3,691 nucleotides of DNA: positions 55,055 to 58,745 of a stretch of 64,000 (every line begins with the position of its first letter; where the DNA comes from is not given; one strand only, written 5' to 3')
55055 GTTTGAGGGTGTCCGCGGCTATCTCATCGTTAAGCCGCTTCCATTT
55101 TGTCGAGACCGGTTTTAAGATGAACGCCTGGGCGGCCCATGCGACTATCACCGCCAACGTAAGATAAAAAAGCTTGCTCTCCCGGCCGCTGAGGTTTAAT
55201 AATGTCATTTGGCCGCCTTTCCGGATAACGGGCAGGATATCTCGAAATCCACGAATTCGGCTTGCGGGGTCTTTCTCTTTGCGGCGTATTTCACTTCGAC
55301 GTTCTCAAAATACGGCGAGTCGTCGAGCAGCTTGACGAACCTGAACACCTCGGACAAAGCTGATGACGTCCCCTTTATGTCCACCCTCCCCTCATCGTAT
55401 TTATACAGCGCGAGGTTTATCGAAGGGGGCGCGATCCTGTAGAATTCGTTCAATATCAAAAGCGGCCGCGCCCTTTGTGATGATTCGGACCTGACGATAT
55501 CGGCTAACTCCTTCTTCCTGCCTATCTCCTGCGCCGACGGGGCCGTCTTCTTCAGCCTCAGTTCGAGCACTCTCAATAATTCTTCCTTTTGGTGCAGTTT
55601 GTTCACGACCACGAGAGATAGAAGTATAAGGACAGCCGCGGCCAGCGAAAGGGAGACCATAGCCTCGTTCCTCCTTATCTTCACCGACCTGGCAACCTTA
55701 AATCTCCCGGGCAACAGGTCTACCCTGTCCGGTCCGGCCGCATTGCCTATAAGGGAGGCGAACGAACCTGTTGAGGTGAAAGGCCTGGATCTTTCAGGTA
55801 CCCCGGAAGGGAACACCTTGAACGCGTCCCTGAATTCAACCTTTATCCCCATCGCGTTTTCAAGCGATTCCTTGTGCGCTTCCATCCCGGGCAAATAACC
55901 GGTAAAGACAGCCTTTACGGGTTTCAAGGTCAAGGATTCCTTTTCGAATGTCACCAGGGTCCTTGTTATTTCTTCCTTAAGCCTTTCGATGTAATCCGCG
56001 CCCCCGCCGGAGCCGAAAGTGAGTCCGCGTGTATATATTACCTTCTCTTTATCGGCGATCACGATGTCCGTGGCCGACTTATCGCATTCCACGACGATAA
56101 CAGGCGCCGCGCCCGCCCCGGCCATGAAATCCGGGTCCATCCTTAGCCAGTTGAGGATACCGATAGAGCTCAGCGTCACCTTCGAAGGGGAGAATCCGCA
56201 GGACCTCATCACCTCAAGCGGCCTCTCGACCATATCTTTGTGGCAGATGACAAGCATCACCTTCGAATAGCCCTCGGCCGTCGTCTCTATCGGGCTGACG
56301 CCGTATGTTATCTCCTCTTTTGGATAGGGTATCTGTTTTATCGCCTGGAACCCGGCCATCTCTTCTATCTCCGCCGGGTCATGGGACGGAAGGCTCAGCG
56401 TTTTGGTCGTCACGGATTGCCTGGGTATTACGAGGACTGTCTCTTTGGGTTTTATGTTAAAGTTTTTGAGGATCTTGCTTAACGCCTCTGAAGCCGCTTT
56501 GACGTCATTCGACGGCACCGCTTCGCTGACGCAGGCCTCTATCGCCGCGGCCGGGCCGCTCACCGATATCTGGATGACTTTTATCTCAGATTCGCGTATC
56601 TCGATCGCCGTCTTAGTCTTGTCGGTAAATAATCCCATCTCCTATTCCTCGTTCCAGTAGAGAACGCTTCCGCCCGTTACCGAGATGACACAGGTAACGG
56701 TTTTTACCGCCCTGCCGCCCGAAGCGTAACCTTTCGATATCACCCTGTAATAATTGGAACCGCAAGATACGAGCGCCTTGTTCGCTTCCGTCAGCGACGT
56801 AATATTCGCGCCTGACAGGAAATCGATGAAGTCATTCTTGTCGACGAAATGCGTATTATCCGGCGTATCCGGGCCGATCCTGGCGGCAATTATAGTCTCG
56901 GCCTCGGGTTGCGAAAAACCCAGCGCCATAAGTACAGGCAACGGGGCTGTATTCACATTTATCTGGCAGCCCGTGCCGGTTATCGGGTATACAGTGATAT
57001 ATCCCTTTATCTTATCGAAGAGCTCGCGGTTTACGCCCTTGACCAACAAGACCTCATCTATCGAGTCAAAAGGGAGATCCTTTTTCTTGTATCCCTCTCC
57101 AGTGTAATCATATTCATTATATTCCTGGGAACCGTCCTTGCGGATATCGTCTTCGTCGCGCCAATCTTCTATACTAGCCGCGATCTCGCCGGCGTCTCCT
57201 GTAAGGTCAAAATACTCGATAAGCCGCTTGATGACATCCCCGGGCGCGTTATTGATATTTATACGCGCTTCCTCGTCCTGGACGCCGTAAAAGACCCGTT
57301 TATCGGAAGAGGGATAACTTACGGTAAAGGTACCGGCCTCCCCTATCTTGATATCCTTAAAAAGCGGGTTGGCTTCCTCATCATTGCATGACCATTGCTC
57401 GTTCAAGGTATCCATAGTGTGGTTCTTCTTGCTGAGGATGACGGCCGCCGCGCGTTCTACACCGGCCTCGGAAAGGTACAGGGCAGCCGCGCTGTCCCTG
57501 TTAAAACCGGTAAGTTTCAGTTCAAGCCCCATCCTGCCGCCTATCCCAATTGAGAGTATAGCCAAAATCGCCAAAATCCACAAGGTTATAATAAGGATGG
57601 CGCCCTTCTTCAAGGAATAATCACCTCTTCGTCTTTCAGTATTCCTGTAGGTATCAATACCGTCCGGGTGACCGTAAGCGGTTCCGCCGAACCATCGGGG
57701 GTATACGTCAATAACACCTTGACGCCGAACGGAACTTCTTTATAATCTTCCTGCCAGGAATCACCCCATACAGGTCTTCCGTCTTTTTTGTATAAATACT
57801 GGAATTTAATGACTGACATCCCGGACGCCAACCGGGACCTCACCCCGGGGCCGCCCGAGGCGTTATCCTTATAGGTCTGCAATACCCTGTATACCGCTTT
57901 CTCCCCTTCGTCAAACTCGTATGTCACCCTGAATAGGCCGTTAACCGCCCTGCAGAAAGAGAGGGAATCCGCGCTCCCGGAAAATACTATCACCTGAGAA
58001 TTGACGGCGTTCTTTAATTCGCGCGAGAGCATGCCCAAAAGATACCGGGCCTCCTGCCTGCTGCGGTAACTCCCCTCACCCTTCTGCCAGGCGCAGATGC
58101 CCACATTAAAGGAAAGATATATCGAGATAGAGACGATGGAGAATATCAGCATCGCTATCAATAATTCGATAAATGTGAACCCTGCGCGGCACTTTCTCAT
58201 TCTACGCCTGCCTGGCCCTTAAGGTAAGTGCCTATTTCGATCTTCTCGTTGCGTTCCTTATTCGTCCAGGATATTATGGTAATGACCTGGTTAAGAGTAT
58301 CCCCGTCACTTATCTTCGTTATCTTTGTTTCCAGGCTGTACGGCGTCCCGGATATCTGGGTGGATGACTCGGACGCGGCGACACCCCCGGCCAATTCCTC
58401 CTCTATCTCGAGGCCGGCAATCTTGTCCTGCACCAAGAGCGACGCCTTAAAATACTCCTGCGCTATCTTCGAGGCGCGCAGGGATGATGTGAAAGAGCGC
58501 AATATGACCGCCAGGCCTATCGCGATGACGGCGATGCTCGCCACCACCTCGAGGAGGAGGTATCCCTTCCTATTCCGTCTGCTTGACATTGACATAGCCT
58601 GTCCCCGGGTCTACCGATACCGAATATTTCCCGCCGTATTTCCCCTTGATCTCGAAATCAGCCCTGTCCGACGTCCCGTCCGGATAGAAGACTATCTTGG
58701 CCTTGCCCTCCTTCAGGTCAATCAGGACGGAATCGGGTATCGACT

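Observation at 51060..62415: Non-canonical type II secretion / type IV pilus-like cluster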

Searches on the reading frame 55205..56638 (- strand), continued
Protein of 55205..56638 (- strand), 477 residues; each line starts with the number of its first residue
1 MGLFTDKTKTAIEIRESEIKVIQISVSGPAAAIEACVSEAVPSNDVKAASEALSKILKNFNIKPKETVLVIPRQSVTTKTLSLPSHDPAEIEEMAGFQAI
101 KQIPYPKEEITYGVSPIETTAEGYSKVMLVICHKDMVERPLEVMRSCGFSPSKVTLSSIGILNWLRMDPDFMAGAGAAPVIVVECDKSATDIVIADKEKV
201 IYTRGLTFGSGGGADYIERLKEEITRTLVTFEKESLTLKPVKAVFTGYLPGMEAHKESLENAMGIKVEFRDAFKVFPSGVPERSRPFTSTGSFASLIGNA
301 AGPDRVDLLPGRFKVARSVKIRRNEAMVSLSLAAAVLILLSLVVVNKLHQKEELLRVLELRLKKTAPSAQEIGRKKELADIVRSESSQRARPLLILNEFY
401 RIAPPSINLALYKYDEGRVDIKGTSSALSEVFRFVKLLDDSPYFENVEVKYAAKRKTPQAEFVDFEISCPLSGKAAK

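Call 27: find_encoding_contigs(protein=P0056, flank=10000, max_places=1)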
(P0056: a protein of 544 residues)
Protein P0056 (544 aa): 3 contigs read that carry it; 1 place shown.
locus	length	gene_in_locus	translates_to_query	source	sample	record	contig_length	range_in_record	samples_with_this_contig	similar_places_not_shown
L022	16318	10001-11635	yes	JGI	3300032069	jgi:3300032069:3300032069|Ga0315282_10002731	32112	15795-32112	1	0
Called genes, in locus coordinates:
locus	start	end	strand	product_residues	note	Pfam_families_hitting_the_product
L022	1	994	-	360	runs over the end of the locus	PF13500:AAA_26, PF07085:DRTGG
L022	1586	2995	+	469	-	PF04055:Radical_SAM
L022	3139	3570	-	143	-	-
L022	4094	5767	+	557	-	PF05157:MshEN, PF00437:T2SSE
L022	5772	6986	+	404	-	PF28597:T2SSF_N, PF00482:T2SSF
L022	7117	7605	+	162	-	PF07963:N_methyl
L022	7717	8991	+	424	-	-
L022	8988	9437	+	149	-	PF07963:N_methyl (weak)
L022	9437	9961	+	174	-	PF07963:N_methyl (weak)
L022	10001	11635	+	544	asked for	PF11104:PilM_2, PF05137:PilN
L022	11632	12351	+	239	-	-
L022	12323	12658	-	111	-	PF18902:DUF5658 (weak)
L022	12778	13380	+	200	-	-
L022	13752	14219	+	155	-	-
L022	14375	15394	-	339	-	PF08545:ACP_syn_III, PF08541:ACP_syn_III_C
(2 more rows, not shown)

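Call 59: predict_structure(alignment_id=A1)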
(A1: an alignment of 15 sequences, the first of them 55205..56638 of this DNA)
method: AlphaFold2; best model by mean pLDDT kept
length: 477 residues; sequences in the alignment: 15
mean_pLDDT: 85.5   pTM: 0.66
mean pLDDT of the five models: 85.5, 84.9, 84.7, 83.9, 83.7
residues with pLDDT >= 90: 183; 70-90: 261; 50-70: 22; < 50: 11
segments of 3 or more residues with pLDDT < 50: 1-5, 386-388
pLDDT, mean of each block of 10 residues (from residue 1): 57 93 80 91 89 95 91 92 90 89 83 89 89 92 93 92 89 84 92 90 92 86 92 82 89 89 91 86 85 91 82 78 86 91 89 87 81 74 53 77 84 81 88 89 85 79 88 62
secondary structure, 60 per line:
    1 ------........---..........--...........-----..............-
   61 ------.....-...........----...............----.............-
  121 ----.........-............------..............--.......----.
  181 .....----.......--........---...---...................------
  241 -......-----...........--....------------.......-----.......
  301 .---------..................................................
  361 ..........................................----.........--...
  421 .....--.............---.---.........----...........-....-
elements in order: E7-14 E18-27 E30-40 H46-59 E67-71 E76-83 H88-102 E110-119 E125-133 H135-146 E153-156 H157-166 H169-175 E180-185 E190-196 E199-206 H216-234 E242-247 H253-263 E266-269 H282-288 H294-301 H311-402 E407-415 E418-425 H428-440 E448-456 E461-471 H473-476

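Call 62: fold_search(model_id=the predicted structure, library=pdb)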
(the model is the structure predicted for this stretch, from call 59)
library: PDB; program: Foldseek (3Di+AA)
matches with E <= 10: 1761; with E <= 0.001: 375
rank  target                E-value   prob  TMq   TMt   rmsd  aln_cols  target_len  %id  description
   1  5eq6_A                2.5e-22  1.00  0.48  0.61   6.0       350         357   18  Pseudomonas aeruginosa PilM bound to AMP-PNP (released 2016-04-27)
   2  5eoy_A                3.7e-22  1.00  0.48  0.61   5.9       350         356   19  Pseudomonas aeruginosa SeMet-PilM bound to ADP (released 2016-04-27)
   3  5eox_B                3.7e-22  1.00  0.47  0.61   6.0       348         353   19  Pseudomonas aeruginosa PilM bound to ADP (released 2016-04-27)
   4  5eoy_B                7.0e-22  1.00  0.47  0.61   6.0       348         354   19  Pseudomonas aeruginosa SeMet-PilM bound to ADP (released 2016-04-27)
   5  5eox_A                1.1e-21  1.00  0.47  0.60   6.2       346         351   19  Pseudomonas aeruginosa PilM bound to ADP (released 2016-04-27)
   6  5eq6_B                1.9e-21  1.00  0.46  0.59   6.4       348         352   19  Pseudomonas aeruginosa PilM bound to AMP-PNP (released 2016-04-27)
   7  5eou_B                2.2e-21  1.00  0.52  0.69   4.5       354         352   19  Pseudomonas aeruginosa PilM:PilN1-12 bound to ATP (released 2016-04-27)
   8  5eou_A                1.3e-20  1.00  0.50  0.69   4.6       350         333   19  Pseudomonas aeruginosa PilM:PilN1-12 bound to ATP (released 2016-04-27)
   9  2ych_A                1.6e-18  1.00  0.51  0.71   4.4       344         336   18  PilM-PilN type IV pilus biogenesis complex (released 2011-05-11)
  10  3jc8_Ma               3.1e-18  1.00  0.52  0.68   4.4       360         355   18  Architectural model of the type IVa pilus machine in a piliated state (released 2016-03-16)
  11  7q6f_A                1.8e-13  1.00  0.45  0.55   6.0       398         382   11  Vibrio maritimus FtsA 1-396 ATP, double filament (released 2022-09-21)
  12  7q6d                  8.4e-13  1.00  0.41  0.50   7.2       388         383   12  E. coli FtsA 1-405 ATP 3 Ni (released 2022-09-21)
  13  3wt0_C                1.0e-12  1.00  0.42  0.52   6.7       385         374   13  Crystal Structure Analysis of Cell Division Protein (released 2015-04-29)
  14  3wt0_D                1.3e-12  1.00  0.43  0.52   6.7       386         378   13  Crystal Structure Analysis of Cell Division Protein (released 2015-04-29)
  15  3wqu_B                1.7e-12  1.00  0.42  0.52   6.5       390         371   14  Staphylococcus aureus FtsA complexed with ATP (released 2014-10-08)
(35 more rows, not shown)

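Call 68: search_protein_representatives(alignment_id=A1)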
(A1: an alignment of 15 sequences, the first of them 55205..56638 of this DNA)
Query: 15 sequences, 481 profile positions. Proteins with E-value up to 0.001 (for the whole library): 30825; up to 1e-10: 14189; up to 1e-30: 2002. The best 150 are listed.
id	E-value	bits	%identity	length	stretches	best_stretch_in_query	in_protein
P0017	3.1e-202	689.0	-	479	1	1-478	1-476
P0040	2.4e-153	527.7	-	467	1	1-479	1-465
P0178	5.3e-150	516.7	-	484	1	5-476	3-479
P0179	1.1e-148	512.4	-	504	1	7-477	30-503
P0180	9.1e-146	502.8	-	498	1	5-474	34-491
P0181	6.1e-143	493.4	-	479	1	5-479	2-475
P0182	1.4e-140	485.6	-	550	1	5-479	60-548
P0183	1.9e-139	481.9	-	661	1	6-479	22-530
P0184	9.7e-138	476.3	-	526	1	7-476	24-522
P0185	6.6e-136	470.2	-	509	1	11-476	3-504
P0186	1.1e-134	466.2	-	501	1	5-475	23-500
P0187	1.4e-131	455.9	-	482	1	6-478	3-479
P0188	2.9e-131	454.9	-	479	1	5-476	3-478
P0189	1.9e-129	448.9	-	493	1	4-475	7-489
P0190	2.6e-129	448.5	-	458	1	1-477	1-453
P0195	2.5e-122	425.4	-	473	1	2-475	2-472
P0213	1.5e-116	406.4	-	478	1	6-476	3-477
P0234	9.1e-109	380.7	-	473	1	2-474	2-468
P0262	1.1e-102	360.7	-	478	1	4-476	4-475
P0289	1.1e-98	347.5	-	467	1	1-472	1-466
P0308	4.3e-96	338.9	-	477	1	6-476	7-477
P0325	1.0e-94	334.4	-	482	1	6-476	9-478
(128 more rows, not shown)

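Call 69: list_cluster_members(proteins=[P0178, P0181, P0187, P0195, P0213, P0234, P0262, P0289, P0308, P0325])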
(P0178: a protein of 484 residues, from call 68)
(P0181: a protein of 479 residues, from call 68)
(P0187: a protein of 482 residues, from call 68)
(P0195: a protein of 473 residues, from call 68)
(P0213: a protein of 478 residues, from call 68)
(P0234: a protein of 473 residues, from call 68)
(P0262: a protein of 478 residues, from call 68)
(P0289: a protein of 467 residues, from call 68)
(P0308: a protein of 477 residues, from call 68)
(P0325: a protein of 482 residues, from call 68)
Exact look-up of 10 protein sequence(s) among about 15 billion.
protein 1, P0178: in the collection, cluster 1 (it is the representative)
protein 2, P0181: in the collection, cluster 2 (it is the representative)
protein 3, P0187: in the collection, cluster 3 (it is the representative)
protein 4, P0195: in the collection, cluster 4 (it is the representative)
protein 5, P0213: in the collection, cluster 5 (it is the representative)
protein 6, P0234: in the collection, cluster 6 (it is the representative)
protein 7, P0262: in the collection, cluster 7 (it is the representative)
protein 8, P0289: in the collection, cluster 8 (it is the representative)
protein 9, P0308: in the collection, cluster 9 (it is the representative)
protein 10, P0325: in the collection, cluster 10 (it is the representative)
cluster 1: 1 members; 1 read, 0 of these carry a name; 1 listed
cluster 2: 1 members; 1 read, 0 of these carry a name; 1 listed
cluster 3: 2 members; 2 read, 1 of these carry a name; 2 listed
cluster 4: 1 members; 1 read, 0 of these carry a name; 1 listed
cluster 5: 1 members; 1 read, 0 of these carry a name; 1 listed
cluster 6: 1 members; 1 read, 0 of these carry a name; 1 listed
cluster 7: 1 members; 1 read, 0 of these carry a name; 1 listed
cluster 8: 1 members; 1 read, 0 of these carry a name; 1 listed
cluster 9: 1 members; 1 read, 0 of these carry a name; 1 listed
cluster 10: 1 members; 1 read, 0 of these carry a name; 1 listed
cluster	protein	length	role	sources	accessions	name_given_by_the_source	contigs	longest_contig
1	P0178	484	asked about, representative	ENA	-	-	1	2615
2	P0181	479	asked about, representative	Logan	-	-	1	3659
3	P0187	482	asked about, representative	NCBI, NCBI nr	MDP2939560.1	MAG: pilus assembly protein PilM [Candidatus Omnitrophota bacterium] | pilus assembly protein PilM [Candidatus Omnitrophota bacterium]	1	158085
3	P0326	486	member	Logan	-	-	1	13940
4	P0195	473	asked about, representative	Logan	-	-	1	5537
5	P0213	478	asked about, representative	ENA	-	-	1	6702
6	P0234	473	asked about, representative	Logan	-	-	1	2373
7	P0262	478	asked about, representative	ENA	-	-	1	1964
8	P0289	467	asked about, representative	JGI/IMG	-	-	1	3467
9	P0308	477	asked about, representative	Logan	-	-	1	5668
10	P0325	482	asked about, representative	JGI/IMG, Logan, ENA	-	-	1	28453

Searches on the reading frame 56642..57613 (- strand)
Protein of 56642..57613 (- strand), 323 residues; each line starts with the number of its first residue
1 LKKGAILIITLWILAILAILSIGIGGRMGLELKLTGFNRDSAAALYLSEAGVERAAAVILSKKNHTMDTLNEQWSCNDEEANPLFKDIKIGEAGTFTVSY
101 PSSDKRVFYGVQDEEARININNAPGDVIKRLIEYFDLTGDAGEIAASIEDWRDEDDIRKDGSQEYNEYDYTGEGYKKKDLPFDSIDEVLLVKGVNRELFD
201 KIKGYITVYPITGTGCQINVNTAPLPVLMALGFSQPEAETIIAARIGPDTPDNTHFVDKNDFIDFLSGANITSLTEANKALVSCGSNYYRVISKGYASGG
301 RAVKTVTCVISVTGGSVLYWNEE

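Call 3: search_protein_families(library=pfam, proteins=[window:56642-57613:-], max_evalue=0.01)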
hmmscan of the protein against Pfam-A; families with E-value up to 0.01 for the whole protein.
window:56642-57613:- (323 aa): 4 families
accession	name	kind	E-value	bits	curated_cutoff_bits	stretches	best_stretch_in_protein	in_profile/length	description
PF21687.3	T2SSK_1st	-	1.7e-12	48.4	26.2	1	120-210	15-106/107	Type II secretion system (T2SS), protein K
PF03934.19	T2SSK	-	2.8e-08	34.5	24.2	1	218-281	1-60/63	Type II secretion system (T2SS), protein K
PF12836.13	HHH_3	-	1e-06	29.2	27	0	175-207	33-65/65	Helix-hairpin-helix motif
PF14341.11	PilX_N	-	0.006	17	25.5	0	3-53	1-51/51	PilX N-terminal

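Call 5: search_protein_families(library=ncbifam, proteins=[window:56642-57613:-], max_evalue=0.001)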
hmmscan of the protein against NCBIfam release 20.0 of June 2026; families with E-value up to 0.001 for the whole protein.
window:56642-57613:- (323 aa): 2 families
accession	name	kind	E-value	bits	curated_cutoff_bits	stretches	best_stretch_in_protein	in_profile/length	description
NF037980.1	T2SS_GspK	equivalog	4.4e-33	115.1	130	1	3-294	2-280/307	type II secretion system minor pseudopilin GspK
TIGR00426.1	TIGR00426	subfamily_domain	0.00028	20.9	53.1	0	175-208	36-69/69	competence protein ComEA helix-hairpin-helix repeat region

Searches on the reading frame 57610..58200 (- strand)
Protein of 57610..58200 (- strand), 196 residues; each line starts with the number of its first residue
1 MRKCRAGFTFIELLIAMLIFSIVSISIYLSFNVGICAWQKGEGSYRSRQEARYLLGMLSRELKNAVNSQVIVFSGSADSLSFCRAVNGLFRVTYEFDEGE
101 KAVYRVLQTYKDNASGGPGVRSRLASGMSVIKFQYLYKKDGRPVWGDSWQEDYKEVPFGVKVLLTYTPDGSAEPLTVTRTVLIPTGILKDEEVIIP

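Call 3: search_protein_families(library=pfam, proteins=[window:57610-58200:-], max_evalue=0.01)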
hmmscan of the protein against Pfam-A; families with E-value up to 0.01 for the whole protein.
window:57610-58200:- (196 aa): 2 families
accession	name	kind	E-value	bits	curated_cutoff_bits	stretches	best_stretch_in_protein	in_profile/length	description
PF07963.17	N_methyl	-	2.5e-08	33.6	21.2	1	2-28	1-27/27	Prokaryotic N-terminal methylation motif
PF11612.13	T2SSJ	-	1.4e-06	29.1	28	1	87-166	55-130/140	Type II secretion system (T2SS), protein J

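Call 5: search_protein_families(library=ncbifam, proteins=[window:57610-58200:-], max_evalue=0.001)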
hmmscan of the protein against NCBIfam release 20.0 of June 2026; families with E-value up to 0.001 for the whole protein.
window:57610-58200:- (196 aa): 5 families
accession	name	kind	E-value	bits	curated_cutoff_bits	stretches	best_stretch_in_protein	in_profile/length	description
TIGR01711.1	gspJ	equivalog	4.1e-08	33.3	64.85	1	6-70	1-65/192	type II secretion system minor pseudopilin GspJ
TIGR02532.1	IV_pilin_GFxxxE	domain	3.5e-06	26.6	16.3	1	5-24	1-20/24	prepilin-type N-terminal cleavage/methylation domain-containing protein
NF007800.0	PRK10506.1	equivalog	0.00018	21.3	158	1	4-66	7-62/163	prepilin peptidase-dependent protein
TIGR02599.1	TIGR02599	subfamily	0.00062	19.1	256.5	1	7-66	1-60/361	Verru_Chthon cassette protein C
NF041002.1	pilin_ComGF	equivalog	0.00067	19.9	80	0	6-69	2-62/139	competence type IV pilus minor pilin ComGF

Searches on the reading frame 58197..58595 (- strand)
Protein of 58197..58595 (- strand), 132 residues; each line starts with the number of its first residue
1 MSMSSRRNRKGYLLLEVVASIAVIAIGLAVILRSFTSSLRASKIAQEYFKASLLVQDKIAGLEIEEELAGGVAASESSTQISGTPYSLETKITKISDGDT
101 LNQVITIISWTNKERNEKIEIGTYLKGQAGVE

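Call 3: search_protein_families(library=pfam, proteins=[window:58197-58595:-], max_evalue=0.01)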
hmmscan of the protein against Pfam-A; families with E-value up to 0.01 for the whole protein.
window:58197-58595:- (132 aa): 1 family
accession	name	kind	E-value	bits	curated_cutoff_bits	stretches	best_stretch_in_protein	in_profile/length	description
PF07963.17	N_methyl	-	0.0047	16.9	21.2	1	6-32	1-27/27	Prokaryotic N-terminal methylation motif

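Call 5: search_protein_families(library=ncbifam, proteins=[window:58197-58595:-], max_evalue=0.001)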
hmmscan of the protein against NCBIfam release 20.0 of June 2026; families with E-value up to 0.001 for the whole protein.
window:58197-58595:- (132 aa): 3 families
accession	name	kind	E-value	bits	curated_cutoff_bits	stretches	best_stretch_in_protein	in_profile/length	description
NF047828.1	T3SSXpsI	equivalog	1.7e-07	31.3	150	1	10-112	2-113/132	type II secretion system protein XpsI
TIGR01707.1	gspI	equivalog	6.5e-06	26.6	44.35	1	11-108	1-97/101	type II secretion system minor pseudopilin GspI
NF041013.1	T4P_ComGE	equivalog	0.00015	21.8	49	1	8-67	2-61/83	competence type IV pilus minor pilin ComGE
